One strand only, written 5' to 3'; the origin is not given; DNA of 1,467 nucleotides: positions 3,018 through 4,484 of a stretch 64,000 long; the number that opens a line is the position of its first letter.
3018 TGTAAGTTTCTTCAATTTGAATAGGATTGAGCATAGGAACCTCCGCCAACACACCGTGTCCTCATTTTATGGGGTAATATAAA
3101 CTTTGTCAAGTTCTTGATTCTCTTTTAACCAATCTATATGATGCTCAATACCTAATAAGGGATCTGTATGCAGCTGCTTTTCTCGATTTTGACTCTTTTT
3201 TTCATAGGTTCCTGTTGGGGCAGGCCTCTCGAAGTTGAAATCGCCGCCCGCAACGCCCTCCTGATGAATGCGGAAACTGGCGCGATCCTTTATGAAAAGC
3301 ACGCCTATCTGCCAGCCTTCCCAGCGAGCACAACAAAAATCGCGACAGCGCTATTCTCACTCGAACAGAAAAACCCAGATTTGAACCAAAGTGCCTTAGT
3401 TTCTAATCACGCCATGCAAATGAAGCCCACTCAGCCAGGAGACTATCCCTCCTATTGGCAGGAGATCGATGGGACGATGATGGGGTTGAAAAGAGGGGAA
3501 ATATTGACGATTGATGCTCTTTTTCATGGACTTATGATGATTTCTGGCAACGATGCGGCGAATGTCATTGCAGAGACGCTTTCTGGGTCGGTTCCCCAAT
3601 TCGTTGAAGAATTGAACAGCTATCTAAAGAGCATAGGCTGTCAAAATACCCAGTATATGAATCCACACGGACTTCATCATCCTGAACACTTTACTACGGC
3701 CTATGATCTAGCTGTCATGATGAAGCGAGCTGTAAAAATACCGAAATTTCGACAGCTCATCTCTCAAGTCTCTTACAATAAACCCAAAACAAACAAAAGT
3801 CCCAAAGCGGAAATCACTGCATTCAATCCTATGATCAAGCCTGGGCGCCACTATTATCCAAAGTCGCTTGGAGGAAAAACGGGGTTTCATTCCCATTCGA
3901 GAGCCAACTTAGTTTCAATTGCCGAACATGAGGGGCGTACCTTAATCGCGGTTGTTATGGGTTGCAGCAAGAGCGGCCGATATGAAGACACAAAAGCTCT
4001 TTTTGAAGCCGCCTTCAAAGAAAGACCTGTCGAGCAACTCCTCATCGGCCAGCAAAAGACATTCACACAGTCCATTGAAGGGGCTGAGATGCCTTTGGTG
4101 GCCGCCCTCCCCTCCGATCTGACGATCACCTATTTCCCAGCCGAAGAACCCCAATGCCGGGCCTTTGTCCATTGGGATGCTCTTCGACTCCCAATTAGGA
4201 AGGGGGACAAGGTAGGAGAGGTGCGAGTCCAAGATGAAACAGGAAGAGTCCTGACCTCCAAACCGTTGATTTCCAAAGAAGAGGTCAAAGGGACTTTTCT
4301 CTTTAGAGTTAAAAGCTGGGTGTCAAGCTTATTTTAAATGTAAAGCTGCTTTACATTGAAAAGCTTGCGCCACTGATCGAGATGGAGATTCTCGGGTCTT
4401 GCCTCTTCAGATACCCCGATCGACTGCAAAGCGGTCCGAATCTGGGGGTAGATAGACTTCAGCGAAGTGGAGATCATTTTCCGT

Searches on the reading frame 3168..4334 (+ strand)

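Call 33: search_protein_families(library=ncbifam, proteins=[window:3168-4334:+], max_evalue=0.00001)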
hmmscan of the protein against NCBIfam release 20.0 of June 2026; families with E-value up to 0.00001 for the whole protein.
window:3168-4334:+ (389 aa): 7 families
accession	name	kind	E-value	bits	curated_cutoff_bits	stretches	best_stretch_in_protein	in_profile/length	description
NF008489.0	PRK11397.1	equivalog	4.1e-30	104.8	610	1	24-384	34-384/389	serine-type D-Ala-D-Ala carboxypeptidase DacD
NF000471.1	vanY_of_D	exception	8.4e-29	100.9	625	1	21-277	93-346/354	transpeptidase-like D-Ala-D-Ala carboxypeptidase VanY-D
NF008059.0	PRK10793.1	equivalog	5e-21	74.9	694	1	24-385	43-394/403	D-alanyl-D-alanine carboxypeptidase DacA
NF007445.0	PRK10001.1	equivalog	6.7e-21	74.5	765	1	24-385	36-387/400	serine-type D-Ala-D-Ala carboxypeptidase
NF038273.1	strep_PBP3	exception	4.9e-20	71.9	490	1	9-378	12-395/407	D-alanyl-D-alanine carboxypeptidase PBP3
NF038258.2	PBP4_Staph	exception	7.2e-18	64.6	500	1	31-266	44-279/366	penicillin-binding protein PBP4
NF008668.0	PRK11669.1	equivalog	3.5e-15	55.9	294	1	23-264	39-261/316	D-alanyl-D-alanine endopeptidase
